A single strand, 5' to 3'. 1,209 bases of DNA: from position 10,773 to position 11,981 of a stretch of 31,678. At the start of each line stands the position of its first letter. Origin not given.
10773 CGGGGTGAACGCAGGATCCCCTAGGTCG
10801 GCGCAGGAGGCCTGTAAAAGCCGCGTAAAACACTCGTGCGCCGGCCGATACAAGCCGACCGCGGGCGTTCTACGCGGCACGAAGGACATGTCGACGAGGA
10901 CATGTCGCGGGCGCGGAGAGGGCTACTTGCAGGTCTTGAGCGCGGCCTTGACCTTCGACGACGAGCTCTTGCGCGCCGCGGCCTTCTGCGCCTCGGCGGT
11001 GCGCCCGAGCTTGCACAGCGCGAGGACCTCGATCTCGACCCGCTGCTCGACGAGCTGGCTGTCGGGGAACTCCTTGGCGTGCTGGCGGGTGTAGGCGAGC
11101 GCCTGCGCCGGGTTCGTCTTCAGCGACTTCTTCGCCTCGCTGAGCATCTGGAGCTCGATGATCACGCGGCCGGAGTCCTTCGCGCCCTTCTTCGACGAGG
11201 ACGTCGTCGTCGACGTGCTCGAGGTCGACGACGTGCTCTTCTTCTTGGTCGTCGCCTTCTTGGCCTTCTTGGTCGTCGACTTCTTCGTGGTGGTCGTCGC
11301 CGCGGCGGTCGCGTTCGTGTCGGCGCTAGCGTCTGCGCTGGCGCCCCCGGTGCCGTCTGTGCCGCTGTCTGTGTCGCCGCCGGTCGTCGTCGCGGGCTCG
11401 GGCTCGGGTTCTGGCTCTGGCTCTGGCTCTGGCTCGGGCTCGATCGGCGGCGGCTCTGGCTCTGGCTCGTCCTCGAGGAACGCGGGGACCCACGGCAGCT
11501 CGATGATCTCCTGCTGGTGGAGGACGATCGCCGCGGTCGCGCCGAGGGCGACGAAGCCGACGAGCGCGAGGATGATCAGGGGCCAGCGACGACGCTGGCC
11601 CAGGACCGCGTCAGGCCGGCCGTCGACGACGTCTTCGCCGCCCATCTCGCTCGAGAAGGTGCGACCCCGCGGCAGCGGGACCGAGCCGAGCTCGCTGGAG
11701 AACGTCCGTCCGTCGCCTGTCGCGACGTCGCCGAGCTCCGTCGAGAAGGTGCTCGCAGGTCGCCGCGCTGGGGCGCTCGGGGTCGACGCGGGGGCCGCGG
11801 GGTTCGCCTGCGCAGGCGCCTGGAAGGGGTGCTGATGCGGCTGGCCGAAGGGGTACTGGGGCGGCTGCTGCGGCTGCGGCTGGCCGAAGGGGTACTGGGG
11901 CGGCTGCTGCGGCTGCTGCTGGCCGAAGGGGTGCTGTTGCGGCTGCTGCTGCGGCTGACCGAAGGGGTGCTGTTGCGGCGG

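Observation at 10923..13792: Repeat-dense membrane-protein gene whose repeat units are not multiples of 3, so the coding frame hops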

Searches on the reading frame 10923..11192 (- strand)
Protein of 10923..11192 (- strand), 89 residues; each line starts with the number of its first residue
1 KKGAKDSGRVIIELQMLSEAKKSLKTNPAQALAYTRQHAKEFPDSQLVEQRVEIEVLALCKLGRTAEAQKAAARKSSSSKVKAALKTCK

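Call 18: search_protein_representatives(protein=window:10923-11192:-)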
Query: 89 residues. Proteins with E-value up to 0.001 (for the whole library): 1362; up to 1e-10: 19; up to 1e-30: 1. The best 150 are listed.
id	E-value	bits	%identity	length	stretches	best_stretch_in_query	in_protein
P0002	9.8e-32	124.5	86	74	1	16-89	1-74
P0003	3.7e-24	100.4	63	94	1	1-89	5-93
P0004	8.1e-21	89.9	59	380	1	3-85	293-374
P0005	4.0e-19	84.5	54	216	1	4-88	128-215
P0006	4.5e-18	81.2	34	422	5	12-75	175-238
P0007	6.7e-18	80.6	53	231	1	3-88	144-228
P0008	1.8e-17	79.3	60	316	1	4-78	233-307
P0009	1.3e-16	76.6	52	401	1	4-87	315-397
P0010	2.3e-16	75.7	58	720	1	5-89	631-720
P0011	1.2e-15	73.5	52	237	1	3-89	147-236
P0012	1.5e-15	73.2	54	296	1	3-81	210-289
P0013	5.1e-15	71.5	51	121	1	5-88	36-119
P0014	6.6e-15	71.2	39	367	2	5-77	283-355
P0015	8.6e-15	70.8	58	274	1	5-78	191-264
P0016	1.3e-14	70.2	57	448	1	5-80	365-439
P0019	1.4e-12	63.8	50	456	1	5-88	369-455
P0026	1.6e-09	54.1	51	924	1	4-88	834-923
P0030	7.4e-09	52.0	48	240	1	1-86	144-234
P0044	1.1e-07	48.3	46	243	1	9-75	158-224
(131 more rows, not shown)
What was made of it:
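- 10926..11177 (-): C-terminal helical TPR-like domain ending in ...ALCKLGR...KTCK. It has 1362 relatives (call 18).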

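Call 46: search_protein_families(library=ncbifam, proteins=[P0004, P0010, P0026, P0030, P0044], max_evalue=0.01)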
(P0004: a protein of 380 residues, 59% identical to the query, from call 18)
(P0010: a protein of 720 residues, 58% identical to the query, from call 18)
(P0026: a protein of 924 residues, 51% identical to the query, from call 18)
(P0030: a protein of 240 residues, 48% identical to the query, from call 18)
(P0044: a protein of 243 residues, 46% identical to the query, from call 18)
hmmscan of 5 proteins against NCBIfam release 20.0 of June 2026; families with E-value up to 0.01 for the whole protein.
P0004 (380 aa): 0 families

P0010 (720 aa): 7 families
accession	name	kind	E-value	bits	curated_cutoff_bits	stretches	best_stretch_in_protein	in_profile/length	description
NF009166.1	PRK12513.1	equivalog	0.00014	21.6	206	1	79-124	130-175/193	RNA polymerase sigma factor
NF008888.0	PRK11922.1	equivalog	0.00017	21.3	204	1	80-151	141-215/231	RNA polymerase sigma factor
TIGR02985.1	Sig70_bacteroi1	subfamily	0.00074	19.8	126.4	1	81-125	108-152/162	RNA polymerase sigma-70 factor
TIGR02983.1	SigE-fam_strep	subfamily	0.0031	17.4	141.55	1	73-124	96-147/162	SigE family RNA polymerase sigma factor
NF009176.0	PRK12524.1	equivalog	0.0039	17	264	1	59-124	105-173/196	RNA polymerase sigma factor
NF007229.0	PRK09647.1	equivalog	0.0046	16.3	265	1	81-124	148-191/220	RNA polymerase sigma factor SigE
TIGR02959.1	SigZ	equivalog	0.0048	16.8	168.65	1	81-123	94-136/170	RNA polymerase sigma factor SigZ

P0026 (924 aa): 8 families
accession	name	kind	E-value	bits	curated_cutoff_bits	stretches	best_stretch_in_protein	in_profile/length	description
TIGR02983.1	SigE-fam_strep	subfamily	4.2e-05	23.5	141.55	1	13-148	6-152/162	SigE family RNA polymerase sigma factor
NF009177.0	PRK12525.1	subfamily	0.00013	21.8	266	1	81-140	93-152/168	RNA polymerase sigma factor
NF009180.0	PRK12528.1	subfamily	0.00069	19.7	184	1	100-140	111-151/165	RNA polymerase sigma factor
TIGR02937.1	sigma70-ECF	superfamily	0.0013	18.4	42.9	1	100-135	111-146/165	sigma-70 family RNA polymerase sigma factor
TIGR02985.1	Sig70_bacteroi1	subfamily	0.003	17.8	126.4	1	100-140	108-148/162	RNA polymerase sigma-70 factor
NF008889.0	PRK11924.1-1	subfamily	0.0037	16.9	181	0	100-148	113-161/173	RNA polymerase sigma factor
TIGR02984.1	Sig-70_plancto1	subfamily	0.0045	16.6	183.75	1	99-148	133-182/189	RNA polymerase sigma-70 factor, Planctomycetaceae-specific subfamily 1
NF007232.0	PRK09651.1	subfamily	0.0084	16.2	185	0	100-143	114-157/173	RNA polymerase sigma factor FecI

P0030 (240 aa): 0 families

P0044 (243 aa): 2 families
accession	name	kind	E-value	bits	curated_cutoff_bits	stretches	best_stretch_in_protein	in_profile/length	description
NF033761.1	gliding_GltJ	equivalog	0.0057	15.8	450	1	61-179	371-494/671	adventurous gliding motility protein GltJ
TIGR03302.1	OM_YfiO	subfamily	0.0063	16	81.4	1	154-233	25-105/239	outer membrane protein assembly factor BamD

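Call 47: search_protein_families(library=pfam, proteins=[P0004, P0010, P0026, P0030, P0044, P0019], max_evalue=0.01)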
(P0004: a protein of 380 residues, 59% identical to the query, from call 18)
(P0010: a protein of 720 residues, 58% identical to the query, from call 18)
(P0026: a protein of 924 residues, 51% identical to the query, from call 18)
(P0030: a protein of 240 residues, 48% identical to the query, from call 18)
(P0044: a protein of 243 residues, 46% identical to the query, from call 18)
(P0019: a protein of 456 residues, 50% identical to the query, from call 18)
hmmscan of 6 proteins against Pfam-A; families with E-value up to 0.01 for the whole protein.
P0004 (380 aa): 0 families

P0010 (720 aa): 1 family
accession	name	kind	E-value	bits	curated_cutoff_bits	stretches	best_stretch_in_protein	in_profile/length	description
PF08281.18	Sigma70_r4_2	-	4.3e-05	23.5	25.7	1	81-124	4-47/54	Sigma-70, region 4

P0026 (924 aa): 1 family
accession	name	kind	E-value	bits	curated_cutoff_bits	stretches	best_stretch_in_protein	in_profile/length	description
PF08281.18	Sigma70_r4_2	-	1.4e-06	28.3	25.7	1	100-135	4-39/54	Sigma-70, region 4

P0030 (240 aa): 2 families
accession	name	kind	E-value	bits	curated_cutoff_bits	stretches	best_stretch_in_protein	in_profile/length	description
PF13428.12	TPR_14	-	9.9e-05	23.1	23.5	0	202-230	9-37/44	Tetratricopeptide repeat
PF14559.12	TPR_19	-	0.00077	20.2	25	1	165-234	2-65/68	Tetratricopeptide repeat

P0044 (243 aa): 0 families

P0019 (456 aa): 1 family
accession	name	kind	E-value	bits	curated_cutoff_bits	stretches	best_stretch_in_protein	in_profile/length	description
PF14559.12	TPR_19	-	0.00054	20.7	25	1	421-455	33-68/68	Tetratricopeptide repeat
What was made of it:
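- On TPR (Pfam clan) for the C-terminal domain: Relatives reach only sub-threshold TPR_14/TPR_19 scores (call 47).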

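Call 54: predict_structure(alignment_id=A2)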
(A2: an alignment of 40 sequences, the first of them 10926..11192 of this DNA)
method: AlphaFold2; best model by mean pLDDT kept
length: 89 residues; sequences in the alignment: 40
mean_pLDDT: 93.9   pTM: 0.84
mean pLDDT of the five models: 93.9, 93.2, 92.9, 92.9, 92.4
residues with pLDDT >= 90: 80; 70-90: 4; 50-70: 5; < 50: 0
segments of 3 or more residues with pLDDT < 50: none
pLDDT, mean of each block of 10 residues (from residue 1): 73 97 98 98 96 98 97 94 92
secondary structure, 60 per line:
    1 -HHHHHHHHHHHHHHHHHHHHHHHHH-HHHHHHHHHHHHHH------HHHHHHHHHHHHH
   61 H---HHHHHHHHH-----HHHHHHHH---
elements in order: H2-26 H28-41 H48-61 H65-73 H79-86
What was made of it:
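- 10926..11177 (-): The AF2 model has pLDDT 94 and five helices (call 54).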

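Call 56: fold_search(model_id=the predicted structure, library=pdb)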
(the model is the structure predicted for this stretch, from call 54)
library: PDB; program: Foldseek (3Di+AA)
matches with E <= 10: 562; with E <= 0.001: 0
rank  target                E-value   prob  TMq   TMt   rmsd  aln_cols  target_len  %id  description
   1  5che_E                1.9e-01  0.99  0.66  0.51   3.9        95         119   17  Crystal structure of Arabidopsis glutamyl-tRNA reductase in complex with its regulatory proteins (released 2016-02-03)
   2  2l6j_MODEL_1_A        2.1e-01  0.98  0.57  0.48   3.3        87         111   16  Tah1 complexed by MEEVD (released 2011-12-28)
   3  2xev_B                2.7e-01  1.00  0.68  0.51   2.4        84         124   18  Crystal structure of the TPR domain of Xanthomonas campestris ybgF (released 2010-09-15)
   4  7tt6_D                3.4e-01  0.99  0.67  0.44   2.9        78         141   17  BamABCDE bound to substrate EspP in the intermediate-open EspP state (released 2022-03-30)
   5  7mwr_A                3.4e-01  0.96  0.59  0.31   3.4        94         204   24  Structure of De Novo designed beta sheet heterodimer LHD101A53/B4 (released 2022-01-19)
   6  5l0y_B                3.8e-01  1.00  0.74  0.46   2.2        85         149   16  Crystal Structure of a Sec72-ssa1 c-terminal peptide fusion protein (released 2017-03-22)
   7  5l0y_G                3.8e-01  0.99  0.70  0.45   2.4        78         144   15  Crystal Structure of a Sec72-ssa1 c-terminal peptide fusion protein (released 2017-03-22)
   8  7nri_D                4.0e-01  1.00  0.63  0.28   1.4        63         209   21  Structure of the darobactin-bound E. coli BAM complex (BamABCDE) (released 2021-04-21)
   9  4yvo                  4.0e-01  0.97  0.61  0.47   3.9        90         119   18  Crystal Structure of the TPR Domain of Arabidopsis FLU (FLU-TPR) (released 2015-06-10)
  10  2xev_A                4.2e-01  0.99  0.68  0.52   2.5        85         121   18  Crystal structure of the TPR domain of Xanthomonas campestris ybgF (released 2010-09-15)
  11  5che_F                4.2e-01  0.97  0.63  0.49   3.9        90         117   17  Crystal structure of Arabidopsis glutamyl-tRNA reductase in complex with its regulatory proteins (released 2016-02-03)
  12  4cgu_A                4.5e-01  0.99  0.65  0.53   2.9        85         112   16  Full length Tah1 bound to yeast PIH1 and HSP90 peptide SRMEEVD (released 2014-05-14)
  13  5ekq_D                5.0e-01  0.99  0.62  0.27   1.6        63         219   21  The structure of the BamACDE subcomplex from E. coli (released 2016-01-20)
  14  9cnx_D                5.3e-01  0.99  0.60  0.27   1.5        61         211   21  CryoEM structure of BAM in complex with the PTB1 closed-state inhibitor (in DDM detergent) (released 2024-12-25)
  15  4gco                  5.3e-01  0.97  0.66  0.51   2.5        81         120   15  Central domain of stress-induced protein-1 (STI-1) from C.elegans (released 2012-08-15)
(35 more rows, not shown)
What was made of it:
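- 10926..11177 (-): The best fold matches are TPR domains of YbgF, BamD and LpoP (call 56).
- On TPR (Pfam clan) for the C-terminal domain: The top Foldseek matches are TPR domains (YbgF, BamD, Sec72, CHIP) with TMq 0.6-0.74, but all E-values are above 0.1 (calls 54, 56).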

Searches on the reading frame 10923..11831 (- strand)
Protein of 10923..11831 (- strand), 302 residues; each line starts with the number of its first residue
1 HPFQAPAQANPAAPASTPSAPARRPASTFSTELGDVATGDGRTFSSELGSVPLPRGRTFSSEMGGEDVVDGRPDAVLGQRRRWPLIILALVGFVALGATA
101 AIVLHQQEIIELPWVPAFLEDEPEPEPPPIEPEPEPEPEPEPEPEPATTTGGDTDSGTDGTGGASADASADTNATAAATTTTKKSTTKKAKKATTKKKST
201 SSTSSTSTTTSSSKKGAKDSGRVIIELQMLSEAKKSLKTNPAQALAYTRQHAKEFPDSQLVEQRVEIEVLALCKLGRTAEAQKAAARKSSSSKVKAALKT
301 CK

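Call 7: find_encoding_contigs(protein=window:10923-11645:-, flank=10000, max_places=6)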
Protein window:10923-11645:- (240 aa): no gene with exactly this product is on record in the collection.

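Call 29: find_related_loci(query=A1, collection=metagenome_contigs, flank=6000)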
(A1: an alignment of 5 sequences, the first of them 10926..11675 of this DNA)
Query A1 (250 aa) in metagenome_contigs; peptide patterns used: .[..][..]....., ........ (x = any residue, [..] = any of these).
600 stretches matched a pattern (row limit reached: there are more); 1 encode a relative of the query (tblastn E <= 1e-3); 1 distinct loci.
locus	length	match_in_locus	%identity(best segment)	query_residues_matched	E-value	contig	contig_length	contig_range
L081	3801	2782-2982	37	188-250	8e-9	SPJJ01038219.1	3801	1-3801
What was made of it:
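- Tried and rejected: It returned one distant locus, L081 (call 29).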

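Call 46: search_protein_families(library=ncbifam, proteins=[window:10923-11831:-], max_evalue=0.01)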
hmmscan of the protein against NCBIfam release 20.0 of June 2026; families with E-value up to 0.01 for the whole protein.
window:10923-11831:- (302 aa): 5 families
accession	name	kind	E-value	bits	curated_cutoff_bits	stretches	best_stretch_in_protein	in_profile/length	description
NF033845.1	MSCRAMM_ClfB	exception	3.8e-10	38.4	999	1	120-214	555-651/871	MSCRAMM family adhesin clumping factor ClfB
NF008084.0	PRK10819.1-5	equivalog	7.7e-06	26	315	1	120-208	78-161/249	TonB system transport protein TonB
NF033761.1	gliding_GltJ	equivalog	8.1e-05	21.9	450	1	79-217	366-510/671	adventurous gliding motility protein GltJ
NF037973.1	metallo_SslE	exception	0.00053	17.4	3000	1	120-204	61-144/1519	lipoprotein metalloprotease SslE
TIGR04526.1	predic_Ig_block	subfamily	0.0031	16.5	150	1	121-238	83-196/693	putative immunoglobulin-blocking virulence protein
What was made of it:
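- Closest known: TonB, and GltJ/GltG-type bitopic envelope proteins of Myxococcus. Same: There are weak sub-threshold NCBIfam hits to TonB (26 bits, cut-off 315) and GltJ (22 bits, cut-off 450) (call 46).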
